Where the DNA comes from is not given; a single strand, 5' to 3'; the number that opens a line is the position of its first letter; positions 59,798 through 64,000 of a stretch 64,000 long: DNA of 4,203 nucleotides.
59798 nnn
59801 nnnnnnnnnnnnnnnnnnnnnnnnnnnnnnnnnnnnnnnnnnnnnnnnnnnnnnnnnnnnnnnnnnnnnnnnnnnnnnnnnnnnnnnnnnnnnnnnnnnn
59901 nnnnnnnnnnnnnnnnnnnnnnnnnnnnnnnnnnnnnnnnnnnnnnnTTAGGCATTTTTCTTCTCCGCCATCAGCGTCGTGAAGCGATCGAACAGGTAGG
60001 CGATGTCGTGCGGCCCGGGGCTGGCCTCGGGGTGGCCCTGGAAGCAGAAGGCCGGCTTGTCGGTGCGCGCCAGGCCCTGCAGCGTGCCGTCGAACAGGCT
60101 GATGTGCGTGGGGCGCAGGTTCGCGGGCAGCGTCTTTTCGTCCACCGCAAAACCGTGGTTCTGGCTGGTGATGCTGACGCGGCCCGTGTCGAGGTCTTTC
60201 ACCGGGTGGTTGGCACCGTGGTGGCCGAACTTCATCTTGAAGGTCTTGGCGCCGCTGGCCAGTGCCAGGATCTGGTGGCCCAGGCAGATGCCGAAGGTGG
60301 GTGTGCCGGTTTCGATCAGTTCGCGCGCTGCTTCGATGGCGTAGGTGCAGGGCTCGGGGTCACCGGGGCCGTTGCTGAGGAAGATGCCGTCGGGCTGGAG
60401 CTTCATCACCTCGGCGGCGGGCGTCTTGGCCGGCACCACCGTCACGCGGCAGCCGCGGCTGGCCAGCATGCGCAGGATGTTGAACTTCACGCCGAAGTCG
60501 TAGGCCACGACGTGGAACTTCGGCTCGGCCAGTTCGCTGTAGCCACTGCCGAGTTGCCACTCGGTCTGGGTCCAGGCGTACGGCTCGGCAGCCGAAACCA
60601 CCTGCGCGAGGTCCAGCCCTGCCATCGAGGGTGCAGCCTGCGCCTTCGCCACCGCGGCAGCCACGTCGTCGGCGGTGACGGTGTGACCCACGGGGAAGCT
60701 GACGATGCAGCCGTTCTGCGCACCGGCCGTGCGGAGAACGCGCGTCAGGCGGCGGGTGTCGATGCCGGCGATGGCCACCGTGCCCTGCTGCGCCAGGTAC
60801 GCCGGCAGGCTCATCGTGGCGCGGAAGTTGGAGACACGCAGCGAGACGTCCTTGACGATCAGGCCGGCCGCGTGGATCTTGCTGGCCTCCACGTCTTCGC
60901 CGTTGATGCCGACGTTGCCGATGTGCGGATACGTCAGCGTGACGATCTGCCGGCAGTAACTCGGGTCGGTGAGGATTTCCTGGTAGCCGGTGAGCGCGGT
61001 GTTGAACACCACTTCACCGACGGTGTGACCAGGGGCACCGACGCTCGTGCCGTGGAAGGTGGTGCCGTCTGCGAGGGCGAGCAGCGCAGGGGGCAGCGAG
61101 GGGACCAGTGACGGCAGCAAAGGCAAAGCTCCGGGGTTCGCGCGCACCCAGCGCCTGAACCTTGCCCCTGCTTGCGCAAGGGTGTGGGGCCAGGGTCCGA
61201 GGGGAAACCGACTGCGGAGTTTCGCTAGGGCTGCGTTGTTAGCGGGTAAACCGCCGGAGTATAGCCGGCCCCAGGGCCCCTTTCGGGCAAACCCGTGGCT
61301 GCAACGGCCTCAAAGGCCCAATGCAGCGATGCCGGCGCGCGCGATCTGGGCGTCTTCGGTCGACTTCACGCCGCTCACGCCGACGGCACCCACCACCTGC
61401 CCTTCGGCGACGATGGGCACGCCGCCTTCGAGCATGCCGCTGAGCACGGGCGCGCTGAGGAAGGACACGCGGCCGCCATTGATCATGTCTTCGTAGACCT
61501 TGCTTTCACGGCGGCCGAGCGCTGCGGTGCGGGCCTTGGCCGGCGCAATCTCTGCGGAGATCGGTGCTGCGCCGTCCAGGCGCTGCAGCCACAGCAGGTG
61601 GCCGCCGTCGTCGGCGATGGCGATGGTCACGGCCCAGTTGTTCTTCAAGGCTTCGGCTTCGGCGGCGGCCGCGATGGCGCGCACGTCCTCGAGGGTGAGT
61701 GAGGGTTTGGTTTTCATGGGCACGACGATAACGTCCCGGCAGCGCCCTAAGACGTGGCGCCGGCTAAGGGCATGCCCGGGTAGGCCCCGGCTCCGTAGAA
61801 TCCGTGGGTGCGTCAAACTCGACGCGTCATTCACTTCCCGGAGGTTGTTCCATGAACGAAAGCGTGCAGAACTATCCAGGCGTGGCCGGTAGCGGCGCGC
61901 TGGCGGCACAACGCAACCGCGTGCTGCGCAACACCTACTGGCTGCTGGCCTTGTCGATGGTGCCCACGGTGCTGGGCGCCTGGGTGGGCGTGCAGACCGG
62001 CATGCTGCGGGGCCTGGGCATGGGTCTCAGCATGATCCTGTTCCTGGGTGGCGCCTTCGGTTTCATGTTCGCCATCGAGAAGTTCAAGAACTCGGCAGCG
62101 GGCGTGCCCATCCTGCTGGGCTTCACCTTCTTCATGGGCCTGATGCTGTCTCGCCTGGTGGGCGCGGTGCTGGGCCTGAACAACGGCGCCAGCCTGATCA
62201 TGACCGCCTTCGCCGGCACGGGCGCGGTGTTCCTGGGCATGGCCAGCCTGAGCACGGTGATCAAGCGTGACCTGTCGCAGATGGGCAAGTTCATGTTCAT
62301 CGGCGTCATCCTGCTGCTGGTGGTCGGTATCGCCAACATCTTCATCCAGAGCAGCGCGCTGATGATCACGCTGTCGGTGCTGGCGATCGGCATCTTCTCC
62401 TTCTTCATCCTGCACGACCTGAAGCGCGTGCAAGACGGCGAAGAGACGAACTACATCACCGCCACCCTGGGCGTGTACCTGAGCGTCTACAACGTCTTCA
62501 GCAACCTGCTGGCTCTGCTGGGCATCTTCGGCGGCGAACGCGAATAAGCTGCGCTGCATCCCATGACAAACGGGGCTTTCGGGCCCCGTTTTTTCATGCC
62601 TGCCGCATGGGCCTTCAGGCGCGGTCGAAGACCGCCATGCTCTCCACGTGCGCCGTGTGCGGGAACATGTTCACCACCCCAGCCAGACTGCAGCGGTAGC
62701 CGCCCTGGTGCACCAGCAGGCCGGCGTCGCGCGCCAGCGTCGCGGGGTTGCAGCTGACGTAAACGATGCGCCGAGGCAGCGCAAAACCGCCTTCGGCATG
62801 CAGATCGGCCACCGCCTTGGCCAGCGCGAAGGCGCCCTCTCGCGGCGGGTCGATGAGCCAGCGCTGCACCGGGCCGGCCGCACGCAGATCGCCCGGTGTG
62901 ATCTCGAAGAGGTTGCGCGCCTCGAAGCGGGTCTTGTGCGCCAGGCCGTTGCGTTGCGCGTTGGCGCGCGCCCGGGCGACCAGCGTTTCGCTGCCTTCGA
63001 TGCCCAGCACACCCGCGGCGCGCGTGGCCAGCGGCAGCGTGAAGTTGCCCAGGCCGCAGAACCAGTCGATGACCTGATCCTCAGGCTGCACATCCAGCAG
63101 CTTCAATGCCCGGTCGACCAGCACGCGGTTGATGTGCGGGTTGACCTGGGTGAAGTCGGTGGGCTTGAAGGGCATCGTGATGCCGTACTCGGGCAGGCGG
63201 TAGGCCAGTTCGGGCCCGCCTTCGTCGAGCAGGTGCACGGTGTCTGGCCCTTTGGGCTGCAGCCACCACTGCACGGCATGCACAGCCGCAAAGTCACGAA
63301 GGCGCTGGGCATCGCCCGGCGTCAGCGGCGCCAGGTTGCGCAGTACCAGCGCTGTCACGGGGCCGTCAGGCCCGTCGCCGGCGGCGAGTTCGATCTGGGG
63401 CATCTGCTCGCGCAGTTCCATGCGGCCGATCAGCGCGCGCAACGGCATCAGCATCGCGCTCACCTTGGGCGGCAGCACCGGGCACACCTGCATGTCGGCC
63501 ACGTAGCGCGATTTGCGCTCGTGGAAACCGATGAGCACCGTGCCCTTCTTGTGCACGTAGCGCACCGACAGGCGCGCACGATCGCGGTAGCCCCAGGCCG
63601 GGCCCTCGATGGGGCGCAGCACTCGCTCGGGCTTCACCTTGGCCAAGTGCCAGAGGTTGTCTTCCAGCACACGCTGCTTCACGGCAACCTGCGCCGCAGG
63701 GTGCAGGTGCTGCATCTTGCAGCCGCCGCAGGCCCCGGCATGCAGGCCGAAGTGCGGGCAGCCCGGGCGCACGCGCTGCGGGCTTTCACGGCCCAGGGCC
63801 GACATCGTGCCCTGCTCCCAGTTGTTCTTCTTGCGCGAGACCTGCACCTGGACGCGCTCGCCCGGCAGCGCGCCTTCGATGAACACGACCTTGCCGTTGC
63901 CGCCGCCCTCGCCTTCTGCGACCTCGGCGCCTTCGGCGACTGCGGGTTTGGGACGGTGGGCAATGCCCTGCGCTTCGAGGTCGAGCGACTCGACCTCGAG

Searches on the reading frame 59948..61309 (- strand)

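Call 51: search_protein_families(library=pfam, proteins=[window:59948-61309:-], max_evalue=0.00001)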
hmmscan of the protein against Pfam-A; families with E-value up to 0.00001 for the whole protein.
window:59948-61309:- (453 aa): 2 families
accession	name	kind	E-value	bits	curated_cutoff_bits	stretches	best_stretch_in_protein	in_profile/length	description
PF00117.34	GATase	-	6.8e-55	186.1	22.8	1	269-444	2-188/190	Glutamine amidotransferase class-I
PF00988.28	CPSase_sm_chain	-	4.2e-51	172.5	27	1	77-202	1-126/126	Carbamoyl-phosphate synthase small chain, CPSase domain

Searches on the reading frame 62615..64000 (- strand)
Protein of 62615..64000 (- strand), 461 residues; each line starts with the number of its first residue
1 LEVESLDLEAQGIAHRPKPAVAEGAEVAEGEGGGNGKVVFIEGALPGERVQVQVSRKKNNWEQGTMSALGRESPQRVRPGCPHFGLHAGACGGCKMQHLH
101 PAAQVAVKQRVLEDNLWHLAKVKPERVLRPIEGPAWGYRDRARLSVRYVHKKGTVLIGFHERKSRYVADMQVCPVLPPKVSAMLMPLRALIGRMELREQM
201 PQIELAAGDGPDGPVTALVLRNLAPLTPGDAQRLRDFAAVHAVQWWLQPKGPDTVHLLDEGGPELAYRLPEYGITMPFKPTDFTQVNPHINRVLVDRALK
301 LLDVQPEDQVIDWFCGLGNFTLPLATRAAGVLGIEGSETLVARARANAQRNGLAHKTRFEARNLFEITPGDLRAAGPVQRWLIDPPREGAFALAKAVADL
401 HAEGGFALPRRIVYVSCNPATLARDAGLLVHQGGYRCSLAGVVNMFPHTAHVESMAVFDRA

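Call 51: search_protein_families(library=pfam, proteins=[window:62615-64000:-], max_evalue=0.00001)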
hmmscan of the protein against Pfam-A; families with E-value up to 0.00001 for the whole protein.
window:62615-64000:- (461 aa): 2 families
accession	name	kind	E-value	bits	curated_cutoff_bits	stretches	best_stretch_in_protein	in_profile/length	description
PF05958.17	tRNA_U5-meth_tr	-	2.7e-17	63.3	23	1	132-456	29-352/357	tRNA (Uracil-5-)-methyltransferase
PF13847.12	Methyltransf_31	-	6.6e-07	29.5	27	1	307-367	4-66/145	Methyltransferase domain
